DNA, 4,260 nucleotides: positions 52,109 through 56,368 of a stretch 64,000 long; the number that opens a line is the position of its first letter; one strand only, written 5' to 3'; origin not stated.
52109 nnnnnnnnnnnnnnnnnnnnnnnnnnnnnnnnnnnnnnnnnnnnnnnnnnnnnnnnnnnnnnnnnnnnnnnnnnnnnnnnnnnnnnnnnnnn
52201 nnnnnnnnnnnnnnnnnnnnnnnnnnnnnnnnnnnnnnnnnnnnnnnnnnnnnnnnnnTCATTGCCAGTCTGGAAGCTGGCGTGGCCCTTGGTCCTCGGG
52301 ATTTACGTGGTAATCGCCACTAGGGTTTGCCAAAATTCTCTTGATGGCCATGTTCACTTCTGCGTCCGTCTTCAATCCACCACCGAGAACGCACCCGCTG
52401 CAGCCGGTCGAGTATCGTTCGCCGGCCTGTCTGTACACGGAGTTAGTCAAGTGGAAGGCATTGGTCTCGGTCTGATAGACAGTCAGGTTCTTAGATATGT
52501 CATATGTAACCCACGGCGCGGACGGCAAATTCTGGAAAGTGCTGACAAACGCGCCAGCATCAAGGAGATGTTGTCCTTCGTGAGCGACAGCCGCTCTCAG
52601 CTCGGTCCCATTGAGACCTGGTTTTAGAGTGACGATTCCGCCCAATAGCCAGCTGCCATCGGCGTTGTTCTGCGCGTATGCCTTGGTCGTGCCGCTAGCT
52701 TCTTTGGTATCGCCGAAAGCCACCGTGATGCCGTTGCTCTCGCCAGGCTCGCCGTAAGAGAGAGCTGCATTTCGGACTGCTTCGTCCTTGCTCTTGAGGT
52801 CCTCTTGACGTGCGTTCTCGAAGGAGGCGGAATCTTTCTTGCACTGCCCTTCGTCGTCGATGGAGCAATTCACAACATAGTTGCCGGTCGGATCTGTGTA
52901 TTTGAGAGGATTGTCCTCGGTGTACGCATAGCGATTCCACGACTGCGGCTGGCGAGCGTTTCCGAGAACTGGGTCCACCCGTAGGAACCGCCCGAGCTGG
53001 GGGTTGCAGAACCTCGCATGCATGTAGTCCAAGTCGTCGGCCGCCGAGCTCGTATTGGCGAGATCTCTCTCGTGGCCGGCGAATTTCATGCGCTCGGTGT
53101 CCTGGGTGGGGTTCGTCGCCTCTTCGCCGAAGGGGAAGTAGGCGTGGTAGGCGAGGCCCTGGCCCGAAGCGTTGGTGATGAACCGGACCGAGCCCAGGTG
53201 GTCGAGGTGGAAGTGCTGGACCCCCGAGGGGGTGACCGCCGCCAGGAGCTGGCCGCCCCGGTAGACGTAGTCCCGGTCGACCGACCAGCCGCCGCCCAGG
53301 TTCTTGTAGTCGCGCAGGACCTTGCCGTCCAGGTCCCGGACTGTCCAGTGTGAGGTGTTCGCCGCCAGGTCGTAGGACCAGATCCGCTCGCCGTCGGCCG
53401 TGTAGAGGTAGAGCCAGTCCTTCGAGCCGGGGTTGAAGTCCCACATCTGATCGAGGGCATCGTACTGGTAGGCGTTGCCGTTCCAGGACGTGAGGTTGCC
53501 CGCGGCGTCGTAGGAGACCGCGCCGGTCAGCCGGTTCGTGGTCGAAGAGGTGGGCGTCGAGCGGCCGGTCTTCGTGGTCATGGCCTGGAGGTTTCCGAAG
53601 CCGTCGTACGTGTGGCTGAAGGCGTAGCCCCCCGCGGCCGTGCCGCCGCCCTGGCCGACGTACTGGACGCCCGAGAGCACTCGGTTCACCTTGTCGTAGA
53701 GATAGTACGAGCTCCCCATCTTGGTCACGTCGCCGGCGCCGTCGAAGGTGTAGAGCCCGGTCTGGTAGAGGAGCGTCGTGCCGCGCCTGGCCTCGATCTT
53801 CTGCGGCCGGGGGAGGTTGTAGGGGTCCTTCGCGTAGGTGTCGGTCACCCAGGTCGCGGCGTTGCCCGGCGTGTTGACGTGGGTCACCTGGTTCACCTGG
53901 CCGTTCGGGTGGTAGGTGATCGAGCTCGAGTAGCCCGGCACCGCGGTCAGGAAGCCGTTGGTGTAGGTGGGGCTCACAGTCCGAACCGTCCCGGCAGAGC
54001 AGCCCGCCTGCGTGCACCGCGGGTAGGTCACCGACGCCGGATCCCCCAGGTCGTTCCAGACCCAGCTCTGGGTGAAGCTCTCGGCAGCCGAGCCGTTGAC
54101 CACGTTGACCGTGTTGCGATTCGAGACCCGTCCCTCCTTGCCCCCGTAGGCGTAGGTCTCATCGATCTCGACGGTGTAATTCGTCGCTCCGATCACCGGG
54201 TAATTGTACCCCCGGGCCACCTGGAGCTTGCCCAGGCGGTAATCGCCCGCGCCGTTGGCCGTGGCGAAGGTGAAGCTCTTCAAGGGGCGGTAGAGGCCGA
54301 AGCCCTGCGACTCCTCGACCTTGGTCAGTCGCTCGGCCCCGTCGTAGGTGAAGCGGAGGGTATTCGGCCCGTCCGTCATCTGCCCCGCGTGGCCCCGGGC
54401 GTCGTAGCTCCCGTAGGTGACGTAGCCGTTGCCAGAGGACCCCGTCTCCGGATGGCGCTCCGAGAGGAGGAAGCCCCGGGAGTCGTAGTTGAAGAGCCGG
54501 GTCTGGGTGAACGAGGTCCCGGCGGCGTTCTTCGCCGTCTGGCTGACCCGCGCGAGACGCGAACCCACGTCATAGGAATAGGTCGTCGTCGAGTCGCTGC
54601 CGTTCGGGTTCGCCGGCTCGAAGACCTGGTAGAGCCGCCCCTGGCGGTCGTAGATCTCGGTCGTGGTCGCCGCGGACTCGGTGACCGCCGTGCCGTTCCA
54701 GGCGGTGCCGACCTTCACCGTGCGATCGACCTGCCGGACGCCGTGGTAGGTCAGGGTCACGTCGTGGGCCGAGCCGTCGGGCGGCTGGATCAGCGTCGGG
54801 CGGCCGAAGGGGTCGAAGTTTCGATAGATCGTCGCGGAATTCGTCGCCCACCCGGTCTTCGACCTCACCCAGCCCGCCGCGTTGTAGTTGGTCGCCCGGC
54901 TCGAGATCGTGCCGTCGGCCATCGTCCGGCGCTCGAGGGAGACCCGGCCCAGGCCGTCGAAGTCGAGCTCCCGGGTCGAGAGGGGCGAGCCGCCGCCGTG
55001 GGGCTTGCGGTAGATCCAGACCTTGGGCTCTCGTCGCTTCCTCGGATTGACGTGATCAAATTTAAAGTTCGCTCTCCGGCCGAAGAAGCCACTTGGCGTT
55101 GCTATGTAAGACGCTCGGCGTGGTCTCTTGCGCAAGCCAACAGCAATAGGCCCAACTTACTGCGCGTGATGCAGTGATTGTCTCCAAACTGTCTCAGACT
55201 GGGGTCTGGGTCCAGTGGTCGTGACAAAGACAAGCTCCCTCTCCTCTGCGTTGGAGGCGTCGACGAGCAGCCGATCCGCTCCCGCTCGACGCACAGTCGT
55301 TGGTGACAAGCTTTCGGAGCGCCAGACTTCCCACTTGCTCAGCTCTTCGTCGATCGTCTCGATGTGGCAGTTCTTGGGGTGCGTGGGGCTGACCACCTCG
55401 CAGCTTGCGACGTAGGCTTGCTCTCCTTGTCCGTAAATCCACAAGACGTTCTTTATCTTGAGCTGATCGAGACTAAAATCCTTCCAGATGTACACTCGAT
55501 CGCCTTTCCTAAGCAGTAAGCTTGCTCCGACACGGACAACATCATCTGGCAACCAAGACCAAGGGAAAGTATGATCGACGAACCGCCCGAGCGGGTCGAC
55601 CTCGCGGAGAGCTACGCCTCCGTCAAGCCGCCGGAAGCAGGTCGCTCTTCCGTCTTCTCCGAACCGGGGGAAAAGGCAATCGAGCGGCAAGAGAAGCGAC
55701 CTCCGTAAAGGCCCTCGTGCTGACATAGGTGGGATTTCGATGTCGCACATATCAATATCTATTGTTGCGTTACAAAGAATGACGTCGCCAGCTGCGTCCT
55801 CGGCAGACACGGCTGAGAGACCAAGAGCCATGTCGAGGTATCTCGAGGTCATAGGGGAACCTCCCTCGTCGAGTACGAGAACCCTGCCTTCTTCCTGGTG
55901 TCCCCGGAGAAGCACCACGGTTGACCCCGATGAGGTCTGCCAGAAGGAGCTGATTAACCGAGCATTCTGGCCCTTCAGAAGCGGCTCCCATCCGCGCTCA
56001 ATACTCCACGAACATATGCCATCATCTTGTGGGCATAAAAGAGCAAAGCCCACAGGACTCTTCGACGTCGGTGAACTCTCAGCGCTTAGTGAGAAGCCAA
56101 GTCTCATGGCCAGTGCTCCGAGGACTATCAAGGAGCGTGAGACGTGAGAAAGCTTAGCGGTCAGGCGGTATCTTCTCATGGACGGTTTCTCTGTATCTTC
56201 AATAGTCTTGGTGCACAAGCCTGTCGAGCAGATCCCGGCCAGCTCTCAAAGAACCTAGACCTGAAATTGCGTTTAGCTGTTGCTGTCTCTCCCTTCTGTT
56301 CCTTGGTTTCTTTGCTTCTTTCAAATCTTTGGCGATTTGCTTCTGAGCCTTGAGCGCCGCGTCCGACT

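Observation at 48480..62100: ~13.6-kb low-GC RHS polymorphic-toxin island: main rhs + immunity, orphan rhs tip + immunity, group II intron, and a third rhs fragment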

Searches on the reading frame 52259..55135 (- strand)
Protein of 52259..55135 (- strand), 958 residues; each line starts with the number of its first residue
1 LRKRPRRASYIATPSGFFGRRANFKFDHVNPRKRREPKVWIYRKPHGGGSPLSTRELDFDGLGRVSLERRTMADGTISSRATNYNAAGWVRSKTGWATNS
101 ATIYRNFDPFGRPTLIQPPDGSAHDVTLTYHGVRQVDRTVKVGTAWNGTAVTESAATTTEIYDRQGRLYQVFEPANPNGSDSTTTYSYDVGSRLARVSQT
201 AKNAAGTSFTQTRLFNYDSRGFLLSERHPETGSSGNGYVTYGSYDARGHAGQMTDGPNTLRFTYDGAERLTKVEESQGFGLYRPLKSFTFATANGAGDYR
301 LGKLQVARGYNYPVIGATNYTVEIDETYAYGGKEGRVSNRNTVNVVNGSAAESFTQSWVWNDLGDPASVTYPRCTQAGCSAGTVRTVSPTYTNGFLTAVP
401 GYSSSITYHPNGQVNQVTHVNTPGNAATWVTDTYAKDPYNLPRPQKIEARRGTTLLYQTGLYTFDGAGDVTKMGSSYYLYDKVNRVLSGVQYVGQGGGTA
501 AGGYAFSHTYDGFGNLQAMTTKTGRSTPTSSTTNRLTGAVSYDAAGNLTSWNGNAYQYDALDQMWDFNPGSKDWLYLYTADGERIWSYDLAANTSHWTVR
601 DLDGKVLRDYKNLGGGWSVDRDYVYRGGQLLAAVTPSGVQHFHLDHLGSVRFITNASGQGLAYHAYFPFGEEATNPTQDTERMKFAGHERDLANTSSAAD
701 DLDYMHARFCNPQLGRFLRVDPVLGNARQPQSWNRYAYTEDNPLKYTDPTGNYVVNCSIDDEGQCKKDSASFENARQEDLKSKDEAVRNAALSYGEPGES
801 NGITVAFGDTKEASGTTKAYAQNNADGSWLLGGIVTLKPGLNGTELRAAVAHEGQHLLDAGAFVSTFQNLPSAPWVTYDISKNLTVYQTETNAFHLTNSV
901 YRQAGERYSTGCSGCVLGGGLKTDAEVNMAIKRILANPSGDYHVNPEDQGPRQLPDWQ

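Call 6: search_protein_families(library=pfam, proteins=[window:52259-55135:-], max_evalue=0.01)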
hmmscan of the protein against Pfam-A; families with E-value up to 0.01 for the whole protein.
window:52259-55135:- (958 aa): 1 family
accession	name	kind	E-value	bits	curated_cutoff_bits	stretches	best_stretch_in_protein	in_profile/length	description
PF05593.20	RHS_repeat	-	7.4e-11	42.6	22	1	542-564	1-28/38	RHS Repeat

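Call 21: search_protein_families(library=ncbifam, proteins=[window:52259-55135:-], max_evalue=0.01)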
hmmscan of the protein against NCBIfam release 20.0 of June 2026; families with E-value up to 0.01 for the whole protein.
window:52259-55135:- (958 aa): 2 families
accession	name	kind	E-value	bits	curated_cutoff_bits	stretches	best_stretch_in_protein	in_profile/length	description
TIGR03696.1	Rhs_assc_core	domain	3.7e-14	53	32.5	1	666-751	1-75/76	RHS repeat-associated core domain-containing protein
TIGR01643.1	YD_repeat_2x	repeat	0.00037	20.9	15.8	0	244-272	1-30/42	YD repeat-containing protein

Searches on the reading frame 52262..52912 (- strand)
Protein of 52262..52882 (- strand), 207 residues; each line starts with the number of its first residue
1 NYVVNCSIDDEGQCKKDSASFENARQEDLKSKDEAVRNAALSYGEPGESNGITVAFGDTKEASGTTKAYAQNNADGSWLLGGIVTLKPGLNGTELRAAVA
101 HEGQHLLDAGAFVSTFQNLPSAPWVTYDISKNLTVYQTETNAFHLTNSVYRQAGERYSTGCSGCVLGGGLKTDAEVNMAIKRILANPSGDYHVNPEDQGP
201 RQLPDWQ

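Call 22: search_protein_families(library=pfam, proteins=[window:52262-52882:-], max_evalue=10)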
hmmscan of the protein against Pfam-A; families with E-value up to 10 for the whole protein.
seq(207 aa): 0 families

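Call 24: search_solved_structures(query=window:52262-52882:-, max_evalue=10)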
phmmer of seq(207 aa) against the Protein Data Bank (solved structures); distinct sequences matched with E-value up to 10: 2.
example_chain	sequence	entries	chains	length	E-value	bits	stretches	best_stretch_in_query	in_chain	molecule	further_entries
2p13_A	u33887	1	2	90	1.4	11.9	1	66-121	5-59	CBS domain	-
2pls_A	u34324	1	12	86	1.5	11.7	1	72-128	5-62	CBS domain protein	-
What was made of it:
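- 52259..52882 (-): Tip 2: a second, different HExxH (AHEGQH) toxin domain with a conserved Glu in QTExNA. 55% GC. No Pfam or PDB hit (calls 22, 24).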

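Call 25: find_homologous_proteins(query=window:52262-52882:-, max_evalue=0.01)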
Query seq(207 aa) (207 aa): 3 proteins with E <= 0.01 among 433 candidates.
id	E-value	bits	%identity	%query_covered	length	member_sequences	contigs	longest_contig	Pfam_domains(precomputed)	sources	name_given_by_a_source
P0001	1.4e-92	327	70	100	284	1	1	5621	-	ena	-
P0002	8.1e-61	223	56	99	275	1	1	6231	-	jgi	jgi:RHS repeat-associated protein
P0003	8.1e-40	155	43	98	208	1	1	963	-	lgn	-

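Call 43: find_encoding_contigs(protein=P0001, flank=6000, max_places=3)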
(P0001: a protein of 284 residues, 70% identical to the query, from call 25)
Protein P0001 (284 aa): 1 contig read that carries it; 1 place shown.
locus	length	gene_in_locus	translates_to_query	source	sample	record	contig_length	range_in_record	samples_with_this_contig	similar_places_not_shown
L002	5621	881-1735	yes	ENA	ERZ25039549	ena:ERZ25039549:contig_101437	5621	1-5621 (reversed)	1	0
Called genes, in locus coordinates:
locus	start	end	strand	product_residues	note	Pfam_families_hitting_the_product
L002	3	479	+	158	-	?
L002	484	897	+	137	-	-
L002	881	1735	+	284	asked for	-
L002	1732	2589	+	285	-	PF03544:TonB_C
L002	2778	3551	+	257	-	-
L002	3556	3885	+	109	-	-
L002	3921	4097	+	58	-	-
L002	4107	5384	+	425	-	PF13424:TPR_12 (faint), PF14938:SNAP (faint)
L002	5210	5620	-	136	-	?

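Call 44: find_encoding_contigs(protein=P0002, flank=6000, max_places=3)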
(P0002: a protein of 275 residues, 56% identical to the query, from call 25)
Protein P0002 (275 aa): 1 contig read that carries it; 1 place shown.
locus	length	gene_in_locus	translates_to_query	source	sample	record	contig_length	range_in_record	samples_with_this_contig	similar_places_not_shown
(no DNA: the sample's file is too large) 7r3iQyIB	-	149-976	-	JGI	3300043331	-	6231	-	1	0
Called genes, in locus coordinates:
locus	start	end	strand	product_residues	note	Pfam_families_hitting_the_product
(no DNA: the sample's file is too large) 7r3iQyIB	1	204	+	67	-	?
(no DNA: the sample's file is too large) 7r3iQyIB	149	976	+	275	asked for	-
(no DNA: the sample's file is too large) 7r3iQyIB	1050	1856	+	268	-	PF03544:TonB_C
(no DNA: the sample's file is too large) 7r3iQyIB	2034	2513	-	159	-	PF12844:HTH_19 (weak), PF13443:HTH_26 (weak), PF13560:HTH_31, PF01381:HTH_3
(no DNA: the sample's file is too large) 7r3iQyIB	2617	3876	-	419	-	PF13229:Beta_helix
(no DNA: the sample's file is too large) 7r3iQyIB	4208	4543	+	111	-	-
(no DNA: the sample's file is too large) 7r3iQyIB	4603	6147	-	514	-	PF00989:PAS, PF13188:PAS_8 (weak), PF08448:PAS_4 (faint), PF13426:PAS_9, PF00512:HisKA, PF02518:HATPase_c, PF00072:Response_reg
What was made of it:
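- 51402..52262 (-): Immunity candidate 2 (286 aa): signal-peptide-like N-terminus, an unknown ~160-aa domain, and a C-terminal TonB_C domain. A TonB_C protein follows the tip-2 homologues P0001 and P0002 (calls 43, 44).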

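Call 50: predict_structure(alignment_id=A4)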
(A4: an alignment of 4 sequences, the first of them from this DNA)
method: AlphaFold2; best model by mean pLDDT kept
length: 217 residues; sequences in the alignment: 4
mean_pLDDT: 36.4   pTM: 0.28
mean pLDDT of the five models: 36.4, 35.2, 34.8, 34.3, 32.5
residues with pLDDT >= 90: 0; 70-90: 7; 50-70: 22; < 50: 188
segments of 3 or more residues with pLDDT < 50: 1-21, 56-217
pLDDT, mean of each block of 10 residues (from residue 1): 30 40 53 67 60 45 30 35 39 35 31 30 29 28 32 35 31 26 36 32 28 27
secondary structure, 60 per line:
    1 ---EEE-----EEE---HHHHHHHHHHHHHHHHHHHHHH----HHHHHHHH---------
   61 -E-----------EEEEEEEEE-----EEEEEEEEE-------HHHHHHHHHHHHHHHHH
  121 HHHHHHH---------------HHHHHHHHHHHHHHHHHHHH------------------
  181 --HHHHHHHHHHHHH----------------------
elements in order: E4-6 E12-14 H18-39 H44-51 E74-82 E88-96 H104-127 H143-162 H183-195
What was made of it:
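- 52259..52882 (-): The AF2 model was unusable, pLDDT 36 (call 50).
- On Zincin (HExxH) metallopeptidase toxin domain: The tip-2 model was unusable (call 50).
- The tip-2 model failed (call 50).
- Tried and rejected: It used only 4 sequences and was unusable (pLDDT 36, call 50).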

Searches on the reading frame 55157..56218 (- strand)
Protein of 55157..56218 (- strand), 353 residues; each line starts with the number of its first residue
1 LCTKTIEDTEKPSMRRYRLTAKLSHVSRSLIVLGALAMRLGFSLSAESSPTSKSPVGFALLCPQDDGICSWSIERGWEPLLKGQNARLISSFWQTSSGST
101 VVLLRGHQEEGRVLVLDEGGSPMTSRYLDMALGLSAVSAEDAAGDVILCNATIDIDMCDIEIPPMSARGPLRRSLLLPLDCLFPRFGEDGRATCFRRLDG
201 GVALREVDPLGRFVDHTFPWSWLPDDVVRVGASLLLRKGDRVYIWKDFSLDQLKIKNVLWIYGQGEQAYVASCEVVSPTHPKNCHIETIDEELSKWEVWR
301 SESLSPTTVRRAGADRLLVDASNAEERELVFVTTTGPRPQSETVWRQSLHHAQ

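Call 6: search_protein_families(library=pfam, proteins=[window:55157-56218:-], max_evalue=0.01)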
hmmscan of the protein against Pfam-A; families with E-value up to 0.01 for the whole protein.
window:55157-56218:- (353 aa): 0 families

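Call 21: search_protein_families(library=ncbifam, proteins=[window:55157-56218:-], max_evalue=0.01)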
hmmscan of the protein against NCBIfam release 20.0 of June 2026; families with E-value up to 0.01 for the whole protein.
window:55157-56218:- (353 aa): 0 families

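Call 22: search_protein_families(library=pfam, proteins=[window:55157-56218:-], max_evalue=10)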
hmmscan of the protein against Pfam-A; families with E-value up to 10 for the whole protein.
window:55157-56218:- (353 aa): 0 families

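Call 54: search_protein_families(library=padloc, proteins=[window:55157-56179:-], max_evalue=0.01)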
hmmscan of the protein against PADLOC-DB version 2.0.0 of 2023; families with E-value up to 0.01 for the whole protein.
window:55157-56179:- (340 aa): 0 families
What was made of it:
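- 55157..56179 (-): Immunity candidate 1 (340 aa, signal-peptide-like N-terminus, 56% GC). No family hit (calls 6, 21, 22, 54).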
